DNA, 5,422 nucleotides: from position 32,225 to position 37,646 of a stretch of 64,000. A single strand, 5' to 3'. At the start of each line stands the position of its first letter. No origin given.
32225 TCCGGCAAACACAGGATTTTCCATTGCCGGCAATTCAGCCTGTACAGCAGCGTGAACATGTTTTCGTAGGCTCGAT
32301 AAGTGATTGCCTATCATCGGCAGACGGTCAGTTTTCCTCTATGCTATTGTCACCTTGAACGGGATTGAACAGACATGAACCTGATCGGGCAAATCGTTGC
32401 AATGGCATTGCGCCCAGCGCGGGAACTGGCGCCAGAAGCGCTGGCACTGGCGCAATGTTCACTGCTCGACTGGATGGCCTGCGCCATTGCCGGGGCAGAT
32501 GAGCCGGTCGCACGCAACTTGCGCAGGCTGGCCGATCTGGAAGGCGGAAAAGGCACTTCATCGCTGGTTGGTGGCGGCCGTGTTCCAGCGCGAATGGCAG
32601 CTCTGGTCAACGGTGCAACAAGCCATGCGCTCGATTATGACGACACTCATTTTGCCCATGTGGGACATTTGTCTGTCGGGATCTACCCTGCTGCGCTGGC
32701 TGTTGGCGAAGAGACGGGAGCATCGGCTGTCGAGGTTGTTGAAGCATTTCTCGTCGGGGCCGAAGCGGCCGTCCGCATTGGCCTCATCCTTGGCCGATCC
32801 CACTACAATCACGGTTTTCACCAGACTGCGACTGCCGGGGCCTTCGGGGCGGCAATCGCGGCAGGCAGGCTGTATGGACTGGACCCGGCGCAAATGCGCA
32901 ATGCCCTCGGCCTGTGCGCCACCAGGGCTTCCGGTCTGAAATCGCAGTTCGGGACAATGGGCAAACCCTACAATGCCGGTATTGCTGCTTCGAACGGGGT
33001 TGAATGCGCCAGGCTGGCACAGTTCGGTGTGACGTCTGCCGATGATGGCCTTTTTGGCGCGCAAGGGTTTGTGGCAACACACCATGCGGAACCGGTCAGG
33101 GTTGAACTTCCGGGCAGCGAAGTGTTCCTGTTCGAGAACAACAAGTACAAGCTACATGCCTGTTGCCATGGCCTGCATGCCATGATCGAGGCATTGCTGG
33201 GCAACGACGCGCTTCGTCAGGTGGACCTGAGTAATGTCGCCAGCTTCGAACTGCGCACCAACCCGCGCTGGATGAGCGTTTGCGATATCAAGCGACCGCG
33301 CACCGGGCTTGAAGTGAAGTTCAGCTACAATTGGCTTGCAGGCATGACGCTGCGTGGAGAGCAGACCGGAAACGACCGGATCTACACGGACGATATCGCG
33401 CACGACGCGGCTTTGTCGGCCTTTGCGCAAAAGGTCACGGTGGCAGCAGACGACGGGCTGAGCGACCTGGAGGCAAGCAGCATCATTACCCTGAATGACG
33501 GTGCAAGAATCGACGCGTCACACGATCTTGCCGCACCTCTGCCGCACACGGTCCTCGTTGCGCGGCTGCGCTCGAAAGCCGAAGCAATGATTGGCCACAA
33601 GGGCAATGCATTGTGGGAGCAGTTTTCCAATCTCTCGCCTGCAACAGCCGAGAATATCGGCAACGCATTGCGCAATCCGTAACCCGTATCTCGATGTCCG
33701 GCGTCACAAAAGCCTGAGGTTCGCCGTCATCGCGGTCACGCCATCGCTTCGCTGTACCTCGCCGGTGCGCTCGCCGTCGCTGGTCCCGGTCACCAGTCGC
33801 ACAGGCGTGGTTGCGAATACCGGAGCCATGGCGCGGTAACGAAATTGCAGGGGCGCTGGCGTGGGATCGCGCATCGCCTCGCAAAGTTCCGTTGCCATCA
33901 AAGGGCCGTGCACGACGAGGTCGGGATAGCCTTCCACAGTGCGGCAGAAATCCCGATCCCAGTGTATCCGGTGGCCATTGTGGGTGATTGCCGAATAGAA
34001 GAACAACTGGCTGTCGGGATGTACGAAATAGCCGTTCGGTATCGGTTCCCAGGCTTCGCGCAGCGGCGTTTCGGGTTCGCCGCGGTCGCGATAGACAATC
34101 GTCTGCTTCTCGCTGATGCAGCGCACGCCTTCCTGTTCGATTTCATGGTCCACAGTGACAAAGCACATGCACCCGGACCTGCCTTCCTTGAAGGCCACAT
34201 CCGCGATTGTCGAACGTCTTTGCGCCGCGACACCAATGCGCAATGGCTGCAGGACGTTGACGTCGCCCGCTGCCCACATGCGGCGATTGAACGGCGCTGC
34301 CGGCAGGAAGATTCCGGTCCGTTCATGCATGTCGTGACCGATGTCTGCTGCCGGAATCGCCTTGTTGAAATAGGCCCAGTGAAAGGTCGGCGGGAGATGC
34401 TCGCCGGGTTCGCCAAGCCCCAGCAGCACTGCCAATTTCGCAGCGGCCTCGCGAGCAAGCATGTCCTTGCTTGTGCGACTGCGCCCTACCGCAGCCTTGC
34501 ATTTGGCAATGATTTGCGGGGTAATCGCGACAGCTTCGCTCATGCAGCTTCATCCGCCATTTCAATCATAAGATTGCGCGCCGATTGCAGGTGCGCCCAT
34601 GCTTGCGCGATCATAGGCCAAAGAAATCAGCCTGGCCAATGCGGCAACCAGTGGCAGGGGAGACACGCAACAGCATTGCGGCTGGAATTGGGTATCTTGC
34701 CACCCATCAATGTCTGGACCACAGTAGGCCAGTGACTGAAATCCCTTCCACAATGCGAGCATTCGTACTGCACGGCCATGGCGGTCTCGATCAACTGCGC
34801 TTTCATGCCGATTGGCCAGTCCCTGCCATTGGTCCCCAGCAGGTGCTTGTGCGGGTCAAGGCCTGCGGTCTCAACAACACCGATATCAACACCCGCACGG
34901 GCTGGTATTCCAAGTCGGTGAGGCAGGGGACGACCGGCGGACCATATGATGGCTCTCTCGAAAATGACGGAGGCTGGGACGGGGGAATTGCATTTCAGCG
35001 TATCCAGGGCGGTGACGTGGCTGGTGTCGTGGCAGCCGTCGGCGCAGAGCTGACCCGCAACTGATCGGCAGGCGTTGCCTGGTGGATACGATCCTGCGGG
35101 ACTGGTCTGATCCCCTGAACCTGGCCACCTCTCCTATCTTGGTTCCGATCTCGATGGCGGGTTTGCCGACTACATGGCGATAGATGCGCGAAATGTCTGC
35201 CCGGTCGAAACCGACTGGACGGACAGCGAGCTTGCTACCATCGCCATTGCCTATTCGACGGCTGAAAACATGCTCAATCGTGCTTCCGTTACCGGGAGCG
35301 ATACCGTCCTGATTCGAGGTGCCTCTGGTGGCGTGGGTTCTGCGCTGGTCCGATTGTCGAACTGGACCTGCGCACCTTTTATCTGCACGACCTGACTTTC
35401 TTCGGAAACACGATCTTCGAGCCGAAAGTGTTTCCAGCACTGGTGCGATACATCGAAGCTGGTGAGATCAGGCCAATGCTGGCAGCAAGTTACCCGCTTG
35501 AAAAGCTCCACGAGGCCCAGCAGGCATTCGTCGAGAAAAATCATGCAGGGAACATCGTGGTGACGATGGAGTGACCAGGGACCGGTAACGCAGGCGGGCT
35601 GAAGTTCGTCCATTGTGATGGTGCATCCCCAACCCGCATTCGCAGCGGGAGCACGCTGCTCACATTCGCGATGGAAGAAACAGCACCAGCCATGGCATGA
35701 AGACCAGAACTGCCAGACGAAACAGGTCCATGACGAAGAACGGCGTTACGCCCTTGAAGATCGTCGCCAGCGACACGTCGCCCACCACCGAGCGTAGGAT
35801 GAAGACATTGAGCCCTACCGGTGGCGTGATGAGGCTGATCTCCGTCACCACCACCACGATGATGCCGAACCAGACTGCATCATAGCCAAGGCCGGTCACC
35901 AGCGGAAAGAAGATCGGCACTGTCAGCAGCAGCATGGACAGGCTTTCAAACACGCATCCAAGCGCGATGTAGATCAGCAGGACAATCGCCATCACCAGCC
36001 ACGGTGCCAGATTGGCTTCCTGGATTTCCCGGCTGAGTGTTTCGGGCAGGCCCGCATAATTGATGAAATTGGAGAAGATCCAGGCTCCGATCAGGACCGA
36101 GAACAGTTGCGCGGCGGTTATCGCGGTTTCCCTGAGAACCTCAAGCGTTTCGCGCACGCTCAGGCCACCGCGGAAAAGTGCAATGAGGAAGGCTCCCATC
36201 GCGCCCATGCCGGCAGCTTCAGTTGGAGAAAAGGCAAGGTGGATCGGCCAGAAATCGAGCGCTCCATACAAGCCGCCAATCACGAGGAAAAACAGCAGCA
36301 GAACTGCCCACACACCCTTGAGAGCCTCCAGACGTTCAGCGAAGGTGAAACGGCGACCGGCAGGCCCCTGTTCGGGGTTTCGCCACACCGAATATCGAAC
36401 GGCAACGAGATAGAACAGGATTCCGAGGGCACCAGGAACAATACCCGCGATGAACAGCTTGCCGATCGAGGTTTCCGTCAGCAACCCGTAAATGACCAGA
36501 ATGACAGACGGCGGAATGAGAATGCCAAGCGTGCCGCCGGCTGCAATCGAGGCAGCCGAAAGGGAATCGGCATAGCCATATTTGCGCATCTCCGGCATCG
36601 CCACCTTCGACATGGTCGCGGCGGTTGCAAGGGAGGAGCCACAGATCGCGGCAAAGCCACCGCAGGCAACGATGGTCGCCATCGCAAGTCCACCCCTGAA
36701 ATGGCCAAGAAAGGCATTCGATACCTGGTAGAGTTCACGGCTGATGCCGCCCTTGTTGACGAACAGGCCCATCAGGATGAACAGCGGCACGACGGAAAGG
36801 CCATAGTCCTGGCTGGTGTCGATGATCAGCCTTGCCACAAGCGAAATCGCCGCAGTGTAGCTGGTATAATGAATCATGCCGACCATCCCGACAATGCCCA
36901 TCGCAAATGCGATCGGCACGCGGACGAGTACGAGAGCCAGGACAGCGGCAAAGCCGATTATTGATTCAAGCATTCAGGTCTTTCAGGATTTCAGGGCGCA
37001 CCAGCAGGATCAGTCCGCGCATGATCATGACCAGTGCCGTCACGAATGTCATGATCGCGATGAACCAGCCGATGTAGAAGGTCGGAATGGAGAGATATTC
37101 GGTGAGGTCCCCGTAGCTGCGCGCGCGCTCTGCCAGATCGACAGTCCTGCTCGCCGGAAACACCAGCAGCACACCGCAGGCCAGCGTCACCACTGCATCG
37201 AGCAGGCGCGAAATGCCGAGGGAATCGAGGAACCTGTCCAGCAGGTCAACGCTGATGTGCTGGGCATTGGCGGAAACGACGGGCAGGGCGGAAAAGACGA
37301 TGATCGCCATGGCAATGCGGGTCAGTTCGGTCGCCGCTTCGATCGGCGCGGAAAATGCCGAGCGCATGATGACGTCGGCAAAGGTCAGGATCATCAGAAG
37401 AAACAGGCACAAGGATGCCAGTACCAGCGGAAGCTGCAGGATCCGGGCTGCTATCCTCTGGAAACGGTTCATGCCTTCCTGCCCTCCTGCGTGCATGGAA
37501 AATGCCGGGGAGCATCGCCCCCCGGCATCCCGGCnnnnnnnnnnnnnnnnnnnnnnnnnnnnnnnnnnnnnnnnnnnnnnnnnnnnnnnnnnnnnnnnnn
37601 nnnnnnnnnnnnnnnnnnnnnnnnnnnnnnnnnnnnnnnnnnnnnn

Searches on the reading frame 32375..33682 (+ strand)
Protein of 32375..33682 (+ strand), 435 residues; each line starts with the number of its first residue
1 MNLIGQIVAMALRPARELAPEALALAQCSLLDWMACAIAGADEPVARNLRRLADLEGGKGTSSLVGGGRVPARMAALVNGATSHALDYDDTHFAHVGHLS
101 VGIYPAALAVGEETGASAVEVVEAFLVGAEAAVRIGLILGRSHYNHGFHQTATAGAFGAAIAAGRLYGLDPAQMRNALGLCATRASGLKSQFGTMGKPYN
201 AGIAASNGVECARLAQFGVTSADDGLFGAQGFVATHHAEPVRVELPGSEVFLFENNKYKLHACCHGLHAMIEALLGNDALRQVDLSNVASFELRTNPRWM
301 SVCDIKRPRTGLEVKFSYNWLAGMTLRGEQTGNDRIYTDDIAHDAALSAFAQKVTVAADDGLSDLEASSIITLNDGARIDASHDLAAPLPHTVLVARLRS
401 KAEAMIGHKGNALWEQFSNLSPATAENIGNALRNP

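Call 40: search_protein_families(library=pfam, proteins=[window:32375-33682:+], max_evalue=0.00001)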
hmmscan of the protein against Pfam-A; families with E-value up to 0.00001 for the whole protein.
window:32375-33682:+ (435 aa): 2 families
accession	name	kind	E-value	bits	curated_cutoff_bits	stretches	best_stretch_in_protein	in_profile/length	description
PF03972.19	MmgE_PrpD_N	-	1.7e-52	178.5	32.1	1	17-236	14-235/244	MmgE/PrpD N-terminal domain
PF19305.4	MmgE_PrpD_C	-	2.4e-12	47.4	32.1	1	261-381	1-125/173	MmgE/PrpD C-terminal domain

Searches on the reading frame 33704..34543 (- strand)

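Call 40: search_protein_families(library=pfam, proteins=[window:33704-34543:-], max_evalue=0.00001)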
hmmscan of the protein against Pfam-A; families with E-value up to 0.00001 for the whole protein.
window:33704-34543:- (279 aa): 1 family
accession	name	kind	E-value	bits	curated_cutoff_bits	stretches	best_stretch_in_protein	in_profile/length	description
PF13452.11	FAS1_DH_region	-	2.3e-06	28.2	22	0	79-141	66-128/132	FAS1-like, dehydratase domain region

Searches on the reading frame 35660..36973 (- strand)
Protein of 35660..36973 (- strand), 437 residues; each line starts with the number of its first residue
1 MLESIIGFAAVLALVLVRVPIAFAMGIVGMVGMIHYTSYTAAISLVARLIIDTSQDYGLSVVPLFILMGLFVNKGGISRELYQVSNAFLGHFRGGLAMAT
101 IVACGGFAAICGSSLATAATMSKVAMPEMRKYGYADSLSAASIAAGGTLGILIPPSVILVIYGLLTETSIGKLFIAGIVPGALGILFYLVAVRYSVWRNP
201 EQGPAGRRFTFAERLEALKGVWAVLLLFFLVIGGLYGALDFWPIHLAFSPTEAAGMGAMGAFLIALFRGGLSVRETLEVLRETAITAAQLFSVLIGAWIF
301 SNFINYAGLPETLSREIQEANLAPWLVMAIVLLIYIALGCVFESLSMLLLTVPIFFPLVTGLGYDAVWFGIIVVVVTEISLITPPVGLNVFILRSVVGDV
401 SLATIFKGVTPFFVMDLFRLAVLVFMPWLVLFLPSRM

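Call 40: search_protein_families(library=pfam, proteins=[window:35660-36973:-], max_evalue=0.00001)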
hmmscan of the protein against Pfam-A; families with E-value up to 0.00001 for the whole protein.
window:35660-36973:- (437 aa): 1 family
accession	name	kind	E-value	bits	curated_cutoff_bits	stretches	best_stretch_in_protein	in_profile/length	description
PF06808.19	DctM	-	4.5e-95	319.3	23.8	1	9-429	2-413/413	Tripartite ATP-independent periplasmic transporter, DctM component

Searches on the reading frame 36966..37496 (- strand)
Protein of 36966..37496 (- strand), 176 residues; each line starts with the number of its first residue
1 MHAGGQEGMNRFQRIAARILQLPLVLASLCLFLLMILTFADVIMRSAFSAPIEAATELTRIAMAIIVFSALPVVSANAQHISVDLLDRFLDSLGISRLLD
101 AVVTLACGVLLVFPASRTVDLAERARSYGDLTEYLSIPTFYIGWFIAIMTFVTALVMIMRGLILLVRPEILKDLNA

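Call 40: search_protein_families(library=pfam, proteins=[window:36966-37496:-], max_evalue=0.00001)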
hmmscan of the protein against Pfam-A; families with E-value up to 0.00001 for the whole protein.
window:36966-37496:- (176 aa): 1 family
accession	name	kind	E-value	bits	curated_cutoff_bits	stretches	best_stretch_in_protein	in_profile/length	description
PF04290.18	DctQ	-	1.7e-17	64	28.3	1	34-160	1-125/132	Tripartite ATP-independent periplasmic transporters, DctQ component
